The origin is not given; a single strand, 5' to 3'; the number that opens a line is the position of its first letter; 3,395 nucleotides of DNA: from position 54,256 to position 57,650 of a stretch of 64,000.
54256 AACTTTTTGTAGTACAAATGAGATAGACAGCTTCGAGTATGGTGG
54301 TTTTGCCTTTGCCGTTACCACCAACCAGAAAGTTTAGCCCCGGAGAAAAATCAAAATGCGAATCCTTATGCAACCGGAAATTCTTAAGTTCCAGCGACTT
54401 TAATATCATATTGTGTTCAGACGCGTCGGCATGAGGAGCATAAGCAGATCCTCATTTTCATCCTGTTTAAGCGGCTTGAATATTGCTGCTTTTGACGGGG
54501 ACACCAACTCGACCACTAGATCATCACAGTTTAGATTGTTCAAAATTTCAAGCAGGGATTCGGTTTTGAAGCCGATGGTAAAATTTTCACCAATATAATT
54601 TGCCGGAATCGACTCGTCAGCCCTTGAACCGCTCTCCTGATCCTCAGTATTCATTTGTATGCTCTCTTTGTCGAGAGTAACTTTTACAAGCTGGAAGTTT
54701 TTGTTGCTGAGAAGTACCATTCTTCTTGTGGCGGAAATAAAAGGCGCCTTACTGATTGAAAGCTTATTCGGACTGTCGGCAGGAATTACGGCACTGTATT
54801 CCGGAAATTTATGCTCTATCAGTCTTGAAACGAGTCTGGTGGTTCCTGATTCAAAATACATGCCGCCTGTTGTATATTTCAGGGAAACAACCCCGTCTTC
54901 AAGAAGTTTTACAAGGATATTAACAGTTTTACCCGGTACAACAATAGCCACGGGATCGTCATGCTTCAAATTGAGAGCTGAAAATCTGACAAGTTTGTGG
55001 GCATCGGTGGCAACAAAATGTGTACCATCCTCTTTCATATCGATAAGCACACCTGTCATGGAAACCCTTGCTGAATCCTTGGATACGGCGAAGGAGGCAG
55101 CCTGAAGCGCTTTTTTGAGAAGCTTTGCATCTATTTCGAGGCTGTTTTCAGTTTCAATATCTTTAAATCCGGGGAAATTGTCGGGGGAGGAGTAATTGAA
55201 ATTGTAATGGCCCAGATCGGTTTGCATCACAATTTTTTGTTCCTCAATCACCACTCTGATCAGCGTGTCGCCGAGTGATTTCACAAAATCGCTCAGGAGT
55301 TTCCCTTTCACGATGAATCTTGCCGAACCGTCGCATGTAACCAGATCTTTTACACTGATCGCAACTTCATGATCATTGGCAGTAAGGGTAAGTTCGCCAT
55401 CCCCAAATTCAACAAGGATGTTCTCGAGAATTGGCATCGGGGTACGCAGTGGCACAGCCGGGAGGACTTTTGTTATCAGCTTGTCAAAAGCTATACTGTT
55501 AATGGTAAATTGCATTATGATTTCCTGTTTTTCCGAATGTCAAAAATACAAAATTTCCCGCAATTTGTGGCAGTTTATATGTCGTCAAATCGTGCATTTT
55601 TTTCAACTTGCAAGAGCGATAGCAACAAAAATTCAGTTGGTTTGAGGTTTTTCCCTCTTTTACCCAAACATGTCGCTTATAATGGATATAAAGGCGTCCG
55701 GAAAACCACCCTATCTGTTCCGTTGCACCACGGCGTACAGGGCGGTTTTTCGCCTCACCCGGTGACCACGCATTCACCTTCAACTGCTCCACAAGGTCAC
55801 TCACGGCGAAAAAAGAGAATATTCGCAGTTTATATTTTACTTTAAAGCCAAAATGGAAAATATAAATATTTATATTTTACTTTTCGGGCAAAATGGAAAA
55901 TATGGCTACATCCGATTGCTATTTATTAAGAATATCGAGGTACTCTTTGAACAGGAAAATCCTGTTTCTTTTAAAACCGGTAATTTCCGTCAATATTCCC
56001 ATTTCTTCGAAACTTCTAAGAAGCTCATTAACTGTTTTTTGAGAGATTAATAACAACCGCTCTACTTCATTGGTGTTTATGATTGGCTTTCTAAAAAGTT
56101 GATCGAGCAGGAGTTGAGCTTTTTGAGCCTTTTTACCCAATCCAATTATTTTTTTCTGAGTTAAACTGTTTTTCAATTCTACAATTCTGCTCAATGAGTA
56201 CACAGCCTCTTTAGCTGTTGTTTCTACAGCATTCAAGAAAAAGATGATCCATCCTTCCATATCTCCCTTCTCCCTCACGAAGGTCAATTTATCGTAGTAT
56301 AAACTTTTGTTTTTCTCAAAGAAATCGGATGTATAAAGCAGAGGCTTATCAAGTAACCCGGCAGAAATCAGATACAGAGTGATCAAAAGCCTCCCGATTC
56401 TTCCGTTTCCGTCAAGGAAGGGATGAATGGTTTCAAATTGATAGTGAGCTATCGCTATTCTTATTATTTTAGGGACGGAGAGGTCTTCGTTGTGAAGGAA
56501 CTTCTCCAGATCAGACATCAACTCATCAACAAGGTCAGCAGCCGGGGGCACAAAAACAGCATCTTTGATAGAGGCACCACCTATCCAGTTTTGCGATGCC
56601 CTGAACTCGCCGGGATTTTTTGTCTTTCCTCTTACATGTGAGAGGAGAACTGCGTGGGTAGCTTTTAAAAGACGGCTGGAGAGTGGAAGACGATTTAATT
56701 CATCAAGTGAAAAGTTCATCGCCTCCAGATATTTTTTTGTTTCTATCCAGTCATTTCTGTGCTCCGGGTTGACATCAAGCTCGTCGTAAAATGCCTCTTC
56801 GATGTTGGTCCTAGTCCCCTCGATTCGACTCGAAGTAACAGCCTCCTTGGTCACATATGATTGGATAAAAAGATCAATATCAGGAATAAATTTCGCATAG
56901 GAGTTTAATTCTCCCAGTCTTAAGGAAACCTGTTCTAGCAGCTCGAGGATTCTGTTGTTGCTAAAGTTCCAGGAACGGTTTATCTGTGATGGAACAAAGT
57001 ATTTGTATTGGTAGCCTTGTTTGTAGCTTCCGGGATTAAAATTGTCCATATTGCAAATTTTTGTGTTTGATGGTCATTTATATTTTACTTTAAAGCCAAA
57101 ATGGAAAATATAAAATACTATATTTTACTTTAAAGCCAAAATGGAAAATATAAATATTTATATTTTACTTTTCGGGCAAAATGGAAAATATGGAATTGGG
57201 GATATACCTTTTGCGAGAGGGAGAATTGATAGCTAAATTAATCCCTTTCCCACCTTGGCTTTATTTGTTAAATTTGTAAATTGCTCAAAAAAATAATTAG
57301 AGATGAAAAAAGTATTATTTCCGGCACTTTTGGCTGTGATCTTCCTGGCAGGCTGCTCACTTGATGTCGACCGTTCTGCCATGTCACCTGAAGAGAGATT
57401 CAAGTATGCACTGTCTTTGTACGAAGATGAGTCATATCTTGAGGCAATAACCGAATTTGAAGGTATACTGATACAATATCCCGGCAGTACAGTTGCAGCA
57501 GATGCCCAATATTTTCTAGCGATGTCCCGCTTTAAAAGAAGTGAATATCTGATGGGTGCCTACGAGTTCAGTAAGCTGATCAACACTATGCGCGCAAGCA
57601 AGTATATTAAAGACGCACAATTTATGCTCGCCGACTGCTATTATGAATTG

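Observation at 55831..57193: Fic (AMPylase) gene bracketed by arrays of a 34-bp palindromic unit, with 75-bp perfect direct repeats on both sides, directly upstream of dnaN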

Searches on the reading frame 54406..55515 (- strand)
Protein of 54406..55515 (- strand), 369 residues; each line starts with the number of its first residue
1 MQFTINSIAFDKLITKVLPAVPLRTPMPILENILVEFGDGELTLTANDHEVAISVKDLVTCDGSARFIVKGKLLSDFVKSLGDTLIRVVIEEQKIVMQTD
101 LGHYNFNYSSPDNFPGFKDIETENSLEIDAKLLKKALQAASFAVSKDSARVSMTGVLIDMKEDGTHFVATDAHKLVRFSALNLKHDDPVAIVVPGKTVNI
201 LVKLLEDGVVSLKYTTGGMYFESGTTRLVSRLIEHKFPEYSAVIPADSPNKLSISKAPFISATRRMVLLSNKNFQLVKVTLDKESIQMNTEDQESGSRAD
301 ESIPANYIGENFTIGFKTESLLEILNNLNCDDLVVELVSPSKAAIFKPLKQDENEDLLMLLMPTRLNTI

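Call 10: search_protein_families(library=pfam, proteins=[window:54406-55515:-], max_evalue=0.01)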
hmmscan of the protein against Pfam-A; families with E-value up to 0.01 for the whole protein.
window:54406-55515:- (369 aa): 3 families
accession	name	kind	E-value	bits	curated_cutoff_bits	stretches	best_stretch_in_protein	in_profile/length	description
PF02767.21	DNA_pol3_beta_2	-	3.9e-24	85.6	27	1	128-239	2-116/116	DNA polymerase III beta subunit, central domain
PF00712.24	DNA_pol3_beta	-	3.1e-22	79.4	24.4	2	1-115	1-117/120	DNA polymerase III beta subunit, N-terminal domain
PF02768.20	DNA_pol3_beta_3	-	2.3e-18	66.6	27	1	243-364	3-120/121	DNA polymerase III beta subunit, C-terminal domain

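Call 12: find_encoding_contigs(protein=window:54406-55515:-, flank=6000, max_places=10)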
Protein window:54406-55515:- (369 aa): 24 contigs read that carry it; 10 places shown.
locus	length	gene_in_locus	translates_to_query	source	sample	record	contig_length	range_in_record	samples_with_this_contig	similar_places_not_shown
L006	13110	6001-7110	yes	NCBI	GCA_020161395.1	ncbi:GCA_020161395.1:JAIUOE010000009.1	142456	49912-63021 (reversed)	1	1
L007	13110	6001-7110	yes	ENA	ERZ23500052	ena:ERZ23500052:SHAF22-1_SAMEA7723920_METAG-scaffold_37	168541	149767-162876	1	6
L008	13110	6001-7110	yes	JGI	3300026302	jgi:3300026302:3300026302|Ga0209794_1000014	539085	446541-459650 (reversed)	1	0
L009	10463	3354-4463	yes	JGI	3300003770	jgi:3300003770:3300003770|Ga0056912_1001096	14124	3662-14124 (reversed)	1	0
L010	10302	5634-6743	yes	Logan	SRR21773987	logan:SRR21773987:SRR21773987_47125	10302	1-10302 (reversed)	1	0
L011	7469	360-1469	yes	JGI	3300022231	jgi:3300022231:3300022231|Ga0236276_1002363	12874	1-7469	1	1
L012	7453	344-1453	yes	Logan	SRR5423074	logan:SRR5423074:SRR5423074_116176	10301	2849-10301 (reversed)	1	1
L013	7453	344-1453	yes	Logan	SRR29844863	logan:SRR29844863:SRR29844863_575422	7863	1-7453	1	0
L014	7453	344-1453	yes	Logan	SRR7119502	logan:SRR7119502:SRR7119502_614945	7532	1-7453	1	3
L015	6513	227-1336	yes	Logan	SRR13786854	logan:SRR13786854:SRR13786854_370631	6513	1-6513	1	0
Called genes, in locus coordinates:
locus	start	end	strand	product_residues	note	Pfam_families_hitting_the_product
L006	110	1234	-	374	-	PF01370:Epimerase, PF02719:Polysacc_synt_2 (weak), PF04321:RmlD_sub_bind (weak), PF16363:GDP_Man_Dehyd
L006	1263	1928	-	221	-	PF03379:CcmB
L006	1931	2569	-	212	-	PF02463:SMC_N (faint), PF00005:ABC_tran, PF13304:AAA_21 (faint)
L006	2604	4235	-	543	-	PF13585:CHU_C (faint)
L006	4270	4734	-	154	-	PF03061:4HBT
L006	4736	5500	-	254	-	PF13432:TPR_16 (faint), PF13428:TPR_14 (faint), PF13525:YfiO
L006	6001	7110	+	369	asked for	PF00712:DNA_pol3_beta, PF02767:DNA_pol3_beta_2, PF02768:DNA_pol3_beta_3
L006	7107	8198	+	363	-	PF02463:SMC_N, PF13175:AAA_15, PF13476:AAA_23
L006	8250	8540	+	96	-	PF05258:DciA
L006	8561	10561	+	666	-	PF02518:HATPase_c, PF00204:DNA_gyraseB, PF01751:Toprim, PF00986:DNA_gyraseB_C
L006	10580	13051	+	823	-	PF00521:DNA_topoisoIV, PF03989:DNA_gyraseA_C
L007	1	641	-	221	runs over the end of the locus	PF03379:CcmB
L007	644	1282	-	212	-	PF02463:SMC_N (faint), PF00005:ABC_tran, PF13304:AAA_21 (faint)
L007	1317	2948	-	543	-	PF13585:CHU_C (faint)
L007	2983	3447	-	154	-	PF03061:4HBT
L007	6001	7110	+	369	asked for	PF00712:DNA_pol3_beta, PF02767:DNA_pol3_beta_2, PF02768:DNA_pol3_beta_3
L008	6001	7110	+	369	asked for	PF00712:DNA_pol3_beta, PF02767:DNA_pol3_beta_2, PF02768:DNA_pol3_beta_3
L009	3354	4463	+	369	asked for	PF00712:DNA_pol3_beta, PF02767:DNA_pol3_beta_2, PF02768:DNA_pol3_beta_3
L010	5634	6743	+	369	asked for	PF00712:DNA_pol3_beta, PF02767:DNA_pol3_beta_2, PF02768:DNA_pol3_beta_3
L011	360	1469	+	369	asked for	PF00712:DNA_pol3_beta, PF02767:DNA_pol3_beta_2, PF02768:DNA_pol3_beta_3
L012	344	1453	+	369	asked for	PF00712:DNA_pol3_beta, PF02767:DNA_pol3_beta_2, PF02768:DNA_pol3_beta_3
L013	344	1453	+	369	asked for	PF00712:DNA_pol3_beta, PF02767:DNA_pol3_beta_2, PF02768:DNA_pol3_beta_3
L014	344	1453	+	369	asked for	PF00712:DNA_pol3_beta, PF02767:DNA_pol3_beta_2, PF02768:DNA_pol3_beta_3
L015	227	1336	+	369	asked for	PF00712:DNA_pol3_beta, PF02767:DNA_pol3_beta_2, PF02768:DNA_pol3_beta_3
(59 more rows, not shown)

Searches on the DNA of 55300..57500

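Call 9: search_rna_families(source=window, start=55300, end=57500, threshold=evalue, max_evalue=5, show_alignments=2)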
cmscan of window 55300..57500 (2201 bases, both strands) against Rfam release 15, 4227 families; matches with E-value up to 5: 2.
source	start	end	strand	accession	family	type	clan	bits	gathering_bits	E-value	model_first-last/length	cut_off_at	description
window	56676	56728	-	RF00149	snoZ103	Gene; snRNA; snoRNA; CD-box;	-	18.1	44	4.2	1-100/100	no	Small nucleolar RNA Z103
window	56170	56289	-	RF02191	TCL6_1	Gene; lncRNA;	-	15.3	60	2.9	1-113/113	no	T-cell leukemia/lymphoma 6 conserved region 1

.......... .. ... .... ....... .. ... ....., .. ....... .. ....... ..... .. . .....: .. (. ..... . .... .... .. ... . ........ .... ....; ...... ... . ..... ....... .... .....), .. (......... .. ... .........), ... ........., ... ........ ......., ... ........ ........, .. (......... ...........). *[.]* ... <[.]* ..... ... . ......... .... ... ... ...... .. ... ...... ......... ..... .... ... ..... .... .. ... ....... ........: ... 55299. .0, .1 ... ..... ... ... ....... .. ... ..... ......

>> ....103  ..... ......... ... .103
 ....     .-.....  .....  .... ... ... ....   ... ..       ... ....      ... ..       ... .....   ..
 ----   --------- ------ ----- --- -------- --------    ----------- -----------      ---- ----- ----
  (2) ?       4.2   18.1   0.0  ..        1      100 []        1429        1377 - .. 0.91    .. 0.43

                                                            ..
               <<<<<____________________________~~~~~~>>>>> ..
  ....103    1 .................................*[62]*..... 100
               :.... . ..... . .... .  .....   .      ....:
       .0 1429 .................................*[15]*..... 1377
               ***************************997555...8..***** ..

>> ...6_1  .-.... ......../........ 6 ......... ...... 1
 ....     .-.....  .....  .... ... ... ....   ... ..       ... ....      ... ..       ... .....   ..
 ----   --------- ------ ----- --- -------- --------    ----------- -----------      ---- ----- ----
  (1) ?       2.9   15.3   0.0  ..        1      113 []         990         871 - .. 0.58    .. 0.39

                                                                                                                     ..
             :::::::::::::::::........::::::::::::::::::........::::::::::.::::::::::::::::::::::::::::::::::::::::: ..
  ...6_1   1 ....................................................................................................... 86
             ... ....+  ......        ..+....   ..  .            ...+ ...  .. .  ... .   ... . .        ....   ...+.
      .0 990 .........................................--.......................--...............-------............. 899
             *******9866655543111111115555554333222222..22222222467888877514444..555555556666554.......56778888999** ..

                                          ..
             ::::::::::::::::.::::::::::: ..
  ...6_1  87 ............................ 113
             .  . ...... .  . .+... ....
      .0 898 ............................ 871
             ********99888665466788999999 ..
